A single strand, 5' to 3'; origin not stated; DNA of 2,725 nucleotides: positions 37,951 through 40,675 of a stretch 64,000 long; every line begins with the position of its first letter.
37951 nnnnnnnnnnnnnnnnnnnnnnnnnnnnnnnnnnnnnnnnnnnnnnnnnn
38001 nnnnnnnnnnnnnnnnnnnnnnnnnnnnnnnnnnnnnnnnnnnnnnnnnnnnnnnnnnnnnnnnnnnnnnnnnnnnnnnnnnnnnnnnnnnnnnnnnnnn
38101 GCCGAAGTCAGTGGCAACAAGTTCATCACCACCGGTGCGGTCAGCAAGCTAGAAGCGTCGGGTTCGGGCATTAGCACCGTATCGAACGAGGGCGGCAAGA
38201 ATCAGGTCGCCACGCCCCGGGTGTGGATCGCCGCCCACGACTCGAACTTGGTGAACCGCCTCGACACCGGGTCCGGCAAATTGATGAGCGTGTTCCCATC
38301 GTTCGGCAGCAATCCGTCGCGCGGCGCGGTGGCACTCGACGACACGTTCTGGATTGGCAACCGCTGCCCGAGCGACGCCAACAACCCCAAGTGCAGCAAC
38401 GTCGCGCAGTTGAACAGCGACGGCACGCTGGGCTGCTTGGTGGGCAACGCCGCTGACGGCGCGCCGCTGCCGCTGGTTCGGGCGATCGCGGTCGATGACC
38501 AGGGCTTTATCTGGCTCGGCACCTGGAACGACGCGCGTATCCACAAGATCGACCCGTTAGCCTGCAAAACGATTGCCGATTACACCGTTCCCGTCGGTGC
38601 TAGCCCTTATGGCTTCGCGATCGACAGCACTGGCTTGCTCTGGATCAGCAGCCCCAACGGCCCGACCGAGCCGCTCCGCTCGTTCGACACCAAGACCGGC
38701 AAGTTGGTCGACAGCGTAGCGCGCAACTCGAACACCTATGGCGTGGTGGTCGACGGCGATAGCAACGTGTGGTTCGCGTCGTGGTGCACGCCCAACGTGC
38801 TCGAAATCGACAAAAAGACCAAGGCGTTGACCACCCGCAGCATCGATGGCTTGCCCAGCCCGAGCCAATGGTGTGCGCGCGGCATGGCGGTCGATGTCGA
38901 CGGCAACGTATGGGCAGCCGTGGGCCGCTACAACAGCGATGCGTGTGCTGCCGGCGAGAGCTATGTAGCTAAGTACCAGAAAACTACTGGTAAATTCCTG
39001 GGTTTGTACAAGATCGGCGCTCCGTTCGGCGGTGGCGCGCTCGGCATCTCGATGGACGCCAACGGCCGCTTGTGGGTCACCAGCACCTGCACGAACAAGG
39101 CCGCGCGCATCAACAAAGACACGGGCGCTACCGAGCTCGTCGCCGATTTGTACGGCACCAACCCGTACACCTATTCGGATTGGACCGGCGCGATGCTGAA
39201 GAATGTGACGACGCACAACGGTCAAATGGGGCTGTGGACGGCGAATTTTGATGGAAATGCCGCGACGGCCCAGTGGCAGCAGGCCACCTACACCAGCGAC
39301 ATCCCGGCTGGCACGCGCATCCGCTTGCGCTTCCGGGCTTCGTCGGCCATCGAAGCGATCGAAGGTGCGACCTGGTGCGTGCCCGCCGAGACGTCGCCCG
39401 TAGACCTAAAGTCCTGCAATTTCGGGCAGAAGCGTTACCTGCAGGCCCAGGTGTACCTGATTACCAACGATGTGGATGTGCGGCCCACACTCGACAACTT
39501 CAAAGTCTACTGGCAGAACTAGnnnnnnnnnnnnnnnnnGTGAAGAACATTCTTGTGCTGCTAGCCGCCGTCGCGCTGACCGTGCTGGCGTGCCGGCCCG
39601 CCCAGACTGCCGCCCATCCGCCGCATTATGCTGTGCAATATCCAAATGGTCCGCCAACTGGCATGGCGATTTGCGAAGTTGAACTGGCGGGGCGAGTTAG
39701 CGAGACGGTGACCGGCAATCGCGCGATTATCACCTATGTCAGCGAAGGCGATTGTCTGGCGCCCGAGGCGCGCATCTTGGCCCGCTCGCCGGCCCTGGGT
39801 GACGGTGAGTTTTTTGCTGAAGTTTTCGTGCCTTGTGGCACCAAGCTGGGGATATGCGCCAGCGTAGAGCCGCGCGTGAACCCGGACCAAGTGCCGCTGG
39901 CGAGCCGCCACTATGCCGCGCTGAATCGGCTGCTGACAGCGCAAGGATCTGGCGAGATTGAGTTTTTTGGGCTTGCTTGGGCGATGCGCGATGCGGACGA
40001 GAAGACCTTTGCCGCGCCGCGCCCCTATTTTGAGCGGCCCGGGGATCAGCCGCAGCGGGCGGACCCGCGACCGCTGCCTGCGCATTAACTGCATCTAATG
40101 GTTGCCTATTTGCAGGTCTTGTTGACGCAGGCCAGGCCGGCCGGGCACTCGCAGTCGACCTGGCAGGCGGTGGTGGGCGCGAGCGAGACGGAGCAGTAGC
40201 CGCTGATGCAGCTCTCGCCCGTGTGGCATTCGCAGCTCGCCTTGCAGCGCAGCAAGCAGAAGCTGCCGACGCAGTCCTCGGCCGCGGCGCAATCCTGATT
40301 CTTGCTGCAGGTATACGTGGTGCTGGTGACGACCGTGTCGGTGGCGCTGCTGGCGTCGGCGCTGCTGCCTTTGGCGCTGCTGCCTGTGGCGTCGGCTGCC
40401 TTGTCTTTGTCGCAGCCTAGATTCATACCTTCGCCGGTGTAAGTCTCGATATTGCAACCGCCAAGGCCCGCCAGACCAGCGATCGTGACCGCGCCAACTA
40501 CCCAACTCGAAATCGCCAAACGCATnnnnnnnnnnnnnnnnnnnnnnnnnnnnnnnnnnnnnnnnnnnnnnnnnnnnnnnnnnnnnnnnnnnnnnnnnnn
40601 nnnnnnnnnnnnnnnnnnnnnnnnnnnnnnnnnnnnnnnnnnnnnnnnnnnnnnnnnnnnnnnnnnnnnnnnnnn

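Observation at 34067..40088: B12-radical-SAM gene followed by a 1228-aa lipoprotein with about twelve 8-Cys repeats and a C-terminal beta-propeller, plus a trailing small lipoprotein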

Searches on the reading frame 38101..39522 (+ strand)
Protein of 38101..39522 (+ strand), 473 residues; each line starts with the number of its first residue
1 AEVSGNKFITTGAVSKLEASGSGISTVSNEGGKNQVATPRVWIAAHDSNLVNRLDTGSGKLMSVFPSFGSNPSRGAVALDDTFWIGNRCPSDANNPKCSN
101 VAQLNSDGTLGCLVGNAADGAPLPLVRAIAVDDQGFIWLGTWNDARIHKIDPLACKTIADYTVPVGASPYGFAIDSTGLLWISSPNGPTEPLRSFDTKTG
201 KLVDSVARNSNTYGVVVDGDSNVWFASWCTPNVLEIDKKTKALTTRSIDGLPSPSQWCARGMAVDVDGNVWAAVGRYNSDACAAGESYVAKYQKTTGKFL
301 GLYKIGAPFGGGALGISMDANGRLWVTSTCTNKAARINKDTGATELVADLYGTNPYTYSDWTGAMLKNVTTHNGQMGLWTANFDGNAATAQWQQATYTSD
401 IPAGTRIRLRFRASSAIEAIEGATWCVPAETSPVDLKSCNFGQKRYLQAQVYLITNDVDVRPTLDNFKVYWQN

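Call 18: find_homologous_proteins(query=window:38101-39522:+, max_evalue=0.00001)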
Query window:38101-39522:+ (473 aa): 26 proteins with E <= 0.00001 among 8000 candidates.
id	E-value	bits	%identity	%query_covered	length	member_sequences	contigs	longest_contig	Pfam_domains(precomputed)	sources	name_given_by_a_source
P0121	5.1e-155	535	67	73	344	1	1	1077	PF07494.18,PF24684.2,PF08450.19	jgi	jgi:streptogramin lyase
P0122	1.1e-131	458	66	67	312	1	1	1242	PF07494.18,PF24684.2,PF08450.19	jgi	jgi:streptogramin lyase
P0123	2.8e-43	167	31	92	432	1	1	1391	PF07494.18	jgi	jgi:hypothetical protein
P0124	1.3e-28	118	27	92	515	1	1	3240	PF24684.2,PF01436.28,PF08450.19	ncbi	-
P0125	2.4e-28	117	26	92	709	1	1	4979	PF24684.2,PF08450.19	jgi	-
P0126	6.4e-28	116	26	91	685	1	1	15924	PF21959.3,PF24684.2,PF08450.19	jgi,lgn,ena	-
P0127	1.2e-27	115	25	98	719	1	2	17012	PF24684.2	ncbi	-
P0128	1.8e-26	111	27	92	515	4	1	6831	PF24684.2,PF01436.28,PF08450.19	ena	-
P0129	9.5e-25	105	24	93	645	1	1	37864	PF24684.2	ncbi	-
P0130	2.6e-24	104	27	91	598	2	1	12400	PF21959.3,PF24684.2,PF01436.28,PF08450.19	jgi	jgi:DNA-binding beta-propeller fold protein YncE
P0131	1.7e-21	95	25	85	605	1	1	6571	PF24684.2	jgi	jgi:streptogramin lyase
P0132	1.3e-20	92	26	71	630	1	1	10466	-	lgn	-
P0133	7.3e-20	89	25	92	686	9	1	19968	PF21959.3,PF24684.2,PF08450.19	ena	-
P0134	2.5e-18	84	24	91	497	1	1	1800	PF08450.19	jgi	jgi:hypothetical protein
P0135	1.4e-17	82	25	91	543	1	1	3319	PF24684.2,PF08450.19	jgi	jgi:hypothetical protein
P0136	1.7e-16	78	26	79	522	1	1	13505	PF07494.18,PF21959.3,PF24684.2,PF01436.28,PF08450.19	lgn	-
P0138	2.3e-14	71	25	92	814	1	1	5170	PF00801.27,PF24684.2,PF08450.19,PF18911.7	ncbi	ncbi:MAG: PKD domain-containing protein [Promethearchaeota archaeon]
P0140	8.5e-13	66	25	89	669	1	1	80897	PF24684.2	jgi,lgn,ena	-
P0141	2.9e-10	58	24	71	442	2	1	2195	PF13948.12,PF24684.2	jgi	jgi:cysteine-rich repeat protein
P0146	6.5e-6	43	22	93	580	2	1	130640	PF07494.18,PF24684.2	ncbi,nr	ncbi:hypothetical protein LRD18_02985 [Halorhodospira halochloris]|nr:hypothetical protein [Halorhod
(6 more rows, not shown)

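Call 71: predict_structure(alignment_id=A3)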
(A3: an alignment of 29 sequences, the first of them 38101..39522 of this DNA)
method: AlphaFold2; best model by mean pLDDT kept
length: 473 residues; sequences in the alignment: 29
mean_pLDDT: 90.7   pTM: 0.89
mean pLDDT of the five models: 90.7, 90.0, 89.7, 87.3, 85.2
residues with pLDDT >= 90: 357; 70-90: 93; 50-70: 14; < 50: 9
segments of 3 or more residues with pLDDT < 50: 1-5
pLDDT, mean of each block of 10 residues (from residue 1): 46 69 79 64 95 93 96 92 93 92 92 95 94 95 93 95 90 95 90 95 95 94 95 96 97 92 93 90 89 96 94 92 92 95 96 87 87 88 92 96 94 95 92 95 95 91 93 89
secondary structure, 60 per line:
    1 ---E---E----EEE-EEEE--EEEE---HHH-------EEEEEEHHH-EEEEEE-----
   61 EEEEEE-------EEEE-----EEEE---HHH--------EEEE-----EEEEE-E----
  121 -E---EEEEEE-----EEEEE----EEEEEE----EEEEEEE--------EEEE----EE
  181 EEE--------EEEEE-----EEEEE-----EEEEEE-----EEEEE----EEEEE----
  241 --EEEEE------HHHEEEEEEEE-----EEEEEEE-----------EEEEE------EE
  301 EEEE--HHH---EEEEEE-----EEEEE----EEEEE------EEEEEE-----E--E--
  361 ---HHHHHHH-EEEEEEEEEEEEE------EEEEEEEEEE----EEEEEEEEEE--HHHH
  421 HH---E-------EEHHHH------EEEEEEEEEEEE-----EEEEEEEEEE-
elements in order: E13-15 E17-20 E23-26 E40-45 E50-55 E61-66 E74-77 E83-86 E101-104 E110-114 E126-131 E137-141 E146-151 E156-162 E171-174 E179-183 E192-196 E202-206 E212-217 E223-227 E232-236 E243-247 E257-264 E270-276 E288-292 E299-304 E313-318 E324-328 E333-337 E344-349 H364-370 E372-384 E391-400 E405-414 H417-422 H436-439 E446-457 E463-472
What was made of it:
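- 38218..39147 (+): Seven-bladed beta-propeller head. AF2 pLDDT 90.7 (call 71).
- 39214..39519 (+): C-terminal beta-sandwich domain of about 100 aa, preceded by an invariant PYTYSD motif. AF2 secondary structure (call 71).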

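Call 74: fold_search(model_id=the predicted structure, library=pdb)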
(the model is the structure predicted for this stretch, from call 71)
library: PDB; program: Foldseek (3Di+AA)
matches with E <= 10: 1819; with E <= 0.001: 1482
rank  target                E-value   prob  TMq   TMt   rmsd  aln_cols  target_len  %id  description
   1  1l0q_A                6.0e-20  1.00  0.57  0.69  14.3       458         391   15  Tandem YVTN beta-propeller and PKD domains from an archaeal surface layer protein (released 2002-11-06)
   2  8ptd                  8.5e-13  1.00  0.53  0.71   4.1       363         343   15  The surface-exposed lipo-protein of BtuG1 in complex with cyanocobalamin. (released 2024-07-24)
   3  8ptf                  1.0e-12  1.00  0.53  0.71   4.2       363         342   15  The surface-exposed lipo-protein of BtuG2 in complex with cyanocobalamin. (released 2024-07-24)
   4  8blw_B                1.2e-12  1.00  0.52  0.40  19.7       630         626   11  Vitamin B12 transporter BtuB1 with lipoprotein BtuG1 from B. theta (released 2023-08-16)
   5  2z2n                  2.5e-12  1.00  0.47  0.74   3.6       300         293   19  Crystal Structure of selenomethionine substituted virginiamycin B lyase from Staphylococcus aureus (released 2007-06-19)
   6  6i39                  5.0e-12  1.00  0.39  0.67   5.5       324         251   20  Crystal structure of v31Pizza6-AYW, a circularly permuted designer protein (released 2019-11-20)
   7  2z2o_D                5.6e-12  1.00  0.47  0.74   3.6       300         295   19  Crystal Structure of apo virginiamycin B lyase from Staphylococcus aureus (released 2007-06-19)
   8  2z2o_C                5.6e-12  1.00  0.47  0.73   3.6       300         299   19  Crystal Structure of apo virginiamycin B lyase from Staphylococcus aureus (released 2007-06-19)
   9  3vh0_A                7.8e-12  1.00  0.50  0.72   4.7       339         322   12  Crystal structure of E. coli YncE complexed with DNA (released 2011-11-16)
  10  6qsd                  8.7e-12  1.00  0.39  0.69   4.4       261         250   19  Crystal structure of Pizza6S (released 2020-03-18)
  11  2z2o_A                9.7e-12  1.00  0.46  0.71   3.7       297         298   18  Crystal Structure of apo virginiamycin B lyase from Staphylococcus aureus (released 2007-06-19)
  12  3ww9                  1.2e-11  1.00  0.38  0.66   6.0       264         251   17  Crystal structure of the computationally designed Pizza6 protein (released 2014-10-08)
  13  3vgz_A                1.3e-11  1.00  0.50  0.71   4.8       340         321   12  Crystal structure of E. coli YncE (released 2011-11-16)
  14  8j72_B                1.3e-11  1.00  0.42  0.68   4.3       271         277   14  Crystal structure of mammalian Trim71 in complex with lncRNA Trincr1 (released 2024-03-06)
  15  6fq3_A                1.4e-11  1.00  0.42  0.50   4.4       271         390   14  Crystal structure of Danio rerio Lin41 filamin-NHL domains in complex with lin-29A 5'UTR 13mer RNA (released 2018-05-09)
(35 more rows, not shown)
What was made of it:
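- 38218..39147 (+): Foldseek matches are 1l0q YVTN propeller+PKD (6e-20), BtuG1/2 (about 1e-12), Vgb lyase (2.5e-12, TM 0.74) and YncE (call 74).
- On Virginiamycin B lyase (PF24684 / NF000022): The fold is similar (TM 0.74, call 74).
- Closest known: YVTN propeller + PKD surface-layer fragment. Same: The first shares the propeller-plus-Ig-like-domain arrangement and both are cell-surface proteins (call 74).
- The head model is confident and resembles surface-layer and surface-lipoprotein propellers (calls 71, 74). Foldseek TM 0.74 to Vgb lyase (call 74). Equally good or better structural matches are non-enzymatic: the S-layer YVTN propeller, BtuG, YncE and NHL domains (call 74). BtuG1 and BtuG2, surface lipoproteins that bind cobalamin, are the second and third best PDB fold matches (E about 1e-12, TM 0.71; call 74).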

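Call 80: find_encoding_contigs(protein=P0129, flank=6000, max_places=2)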
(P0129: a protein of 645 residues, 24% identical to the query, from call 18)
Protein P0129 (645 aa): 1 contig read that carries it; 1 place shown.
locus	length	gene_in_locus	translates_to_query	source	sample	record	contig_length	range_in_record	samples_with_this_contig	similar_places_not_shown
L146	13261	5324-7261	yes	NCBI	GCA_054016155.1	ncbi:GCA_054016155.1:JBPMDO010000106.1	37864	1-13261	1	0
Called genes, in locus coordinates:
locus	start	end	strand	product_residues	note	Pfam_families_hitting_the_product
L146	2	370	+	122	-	?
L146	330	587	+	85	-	-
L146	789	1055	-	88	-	-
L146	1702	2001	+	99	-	-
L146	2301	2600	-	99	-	-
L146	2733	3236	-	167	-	-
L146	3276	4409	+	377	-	-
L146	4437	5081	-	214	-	-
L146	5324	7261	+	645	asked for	PF24684:Vgb_lyase (faint)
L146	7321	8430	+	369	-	PF00676:E1_dh, PF02775:TPP_enzyme_C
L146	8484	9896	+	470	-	PF00890:FAD_binding_2 (faint), PF03486:HI0933_like (faint), PF07992:Pyr_redox_2, PF13738:Pyr_redox_3, PF00070:Pyr_redox, PF01593:Amino_oxidase (weak), PF02852:Pyr_redox_dim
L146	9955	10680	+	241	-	PF21948:LplA-B_cat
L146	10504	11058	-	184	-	-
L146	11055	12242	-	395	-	PF18566:Ldi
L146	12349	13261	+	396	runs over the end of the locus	PF02771:Acyl-CoA_dh_N, PF02770:Acyl-CoA_dh_M, PF00441:Acyl-CoA_dh_1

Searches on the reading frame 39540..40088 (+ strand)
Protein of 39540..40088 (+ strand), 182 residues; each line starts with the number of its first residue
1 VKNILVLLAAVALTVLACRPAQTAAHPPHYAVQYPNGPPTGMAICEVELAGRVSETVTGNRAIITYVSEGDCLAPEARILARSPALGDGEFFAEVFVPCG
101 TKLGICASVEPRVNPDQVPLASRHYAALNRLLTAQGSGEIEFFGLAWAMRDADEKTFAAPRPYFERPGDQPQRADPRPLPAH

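Call 7: search_protein_families(library=pfam, proteins=[window:39540-40088:+], max_evalue=0.01)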
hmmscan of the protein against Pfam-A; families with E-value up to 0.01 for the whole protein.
window:39540-40088:+ (182 aa): 0 families

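Call 8: search_protein_families(library=ncbifam, proteins=[window:39540-40088:+], max_evalue=0.01)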
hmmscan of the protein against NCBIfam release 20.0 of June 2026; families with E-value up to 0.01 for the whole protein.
window:39540-40088:+ (182 aa): 0 families

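Call 97: search_protein_representatives(protein=window:39540-40085:+)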
Query: 182 residues. Proteins with E-value up to 0.001 (for the whole library): 94; up to 1e-10: 17; up to 1e-30: 2. The best 94 are listed.
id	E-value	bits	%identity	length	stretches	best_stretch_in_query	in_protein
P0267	2.3e-40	154.7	55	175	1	35-168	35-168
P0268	2.6e-40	154.6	53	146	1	41-174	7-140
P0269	5.7e-27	111.1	47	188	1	40-163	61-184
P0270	9.4e-26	107.1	45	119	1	50-167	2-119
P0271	1.2e-21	93.7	43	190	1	20-158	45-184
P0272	1.1e-19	87.3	45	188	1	30-162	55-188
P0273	3.1e-19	85.9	44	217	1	37-162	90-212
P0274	1.2e-17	80.7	42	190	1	20-160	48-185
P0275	1.8e-17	80.1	46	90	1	87-171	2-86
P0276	5.8e-17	78.5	40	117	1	48-160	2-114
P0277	8.4e-16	74.7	44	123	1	61-161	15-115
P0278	1.4e-14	70.7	34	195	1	16-158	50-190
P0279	3.1e-13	66.3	39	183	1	24-162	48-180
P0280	3.3e-13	66.2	35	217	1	24-158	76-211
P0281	2.3e-12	63.4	39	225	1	42-163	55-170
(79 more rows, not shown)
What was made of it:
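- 39540..40088 (+): 182-aa partner lipoprotein with 4 conserved Cys, from an uncharacterised family. There are 94 representative clusters among 1.84 billion proteins (call 97).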

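Call 99: search_solved_structures(query=A7, max_evalue=1)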
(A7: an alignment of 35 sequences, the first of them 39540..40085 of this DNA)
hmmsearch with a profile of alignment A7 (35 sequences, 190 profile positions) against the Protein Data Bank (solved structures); distinct sequences matched with E-value up to 1: 6.
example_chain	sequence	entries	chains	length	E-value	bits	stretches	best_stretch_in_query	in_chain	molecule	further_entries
3x1n_A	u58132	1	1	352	0.076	16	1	7-89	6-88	Nitrite reductase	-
3x1e_A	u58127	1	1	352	0.076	16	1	7-89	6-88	Nitrite reductase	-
3x1f_A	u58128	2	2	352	0.078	15.9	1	7-89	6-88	Nitrite reductase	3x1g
5cyb_A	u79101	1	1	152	0.17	14.8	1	9-70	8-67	Lipoprotein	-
6xkw_Y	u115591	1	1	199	0.28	14.1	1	13-74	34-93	Cytochrome c-type cyt cy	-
5a9q_5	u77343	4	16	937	0.86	12.5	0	27-81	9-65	NUCLEAR PORE COMPLEX PROTEIN NUP96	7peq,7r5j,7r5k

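Call 100: search_protein_families(library=pfam, alignment_id=A7, max_evalue=0.01)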
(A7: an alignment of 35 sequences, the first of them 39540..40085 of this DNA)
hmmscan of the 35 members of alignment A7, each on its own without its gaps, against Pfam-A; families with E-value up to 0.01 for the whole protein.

A. member 1, window:39540-40085:+ (182 aa): 0 families

B. families by the number of members that match (of 35 scanned): 4 families
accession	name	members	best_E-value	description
PF17037.10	CBP_BcsO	1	6.6e-05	Cellulose biosynthesis protein BcsO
PF13822.11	ACC_epsilon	1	0.00079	Acyl-CoA carboxylase epsilon subunit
PF19534.4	DUF6059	1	0.0021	Family of unknown function (DUF6059)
PF21827.1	New_glue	1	0.0058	New glue protein family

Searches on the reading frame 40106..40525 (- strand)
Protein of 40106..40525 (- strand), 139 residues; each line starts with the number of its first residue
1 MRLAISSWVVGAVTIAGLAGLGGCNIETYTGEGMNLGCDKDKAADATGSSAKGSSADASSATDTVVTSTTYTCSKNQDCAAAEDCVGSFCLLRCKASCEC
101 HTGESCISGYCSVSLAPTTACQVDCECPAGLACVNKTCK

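Call 86: search_protein_families(library=pfam, proteins=[window:40106-40525:-], max_evalue=0.001)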
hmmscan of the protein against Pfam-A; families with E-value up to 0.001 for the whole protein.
window:40106-40525:- (139 aa): 1 family
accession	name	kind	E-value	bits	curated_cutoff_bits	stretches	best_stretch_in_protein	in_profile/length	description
PF23416.1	DUF7107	-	0.00019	22.1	24.6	0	68-91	24-47/48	Domain of unknown function (DUF7107)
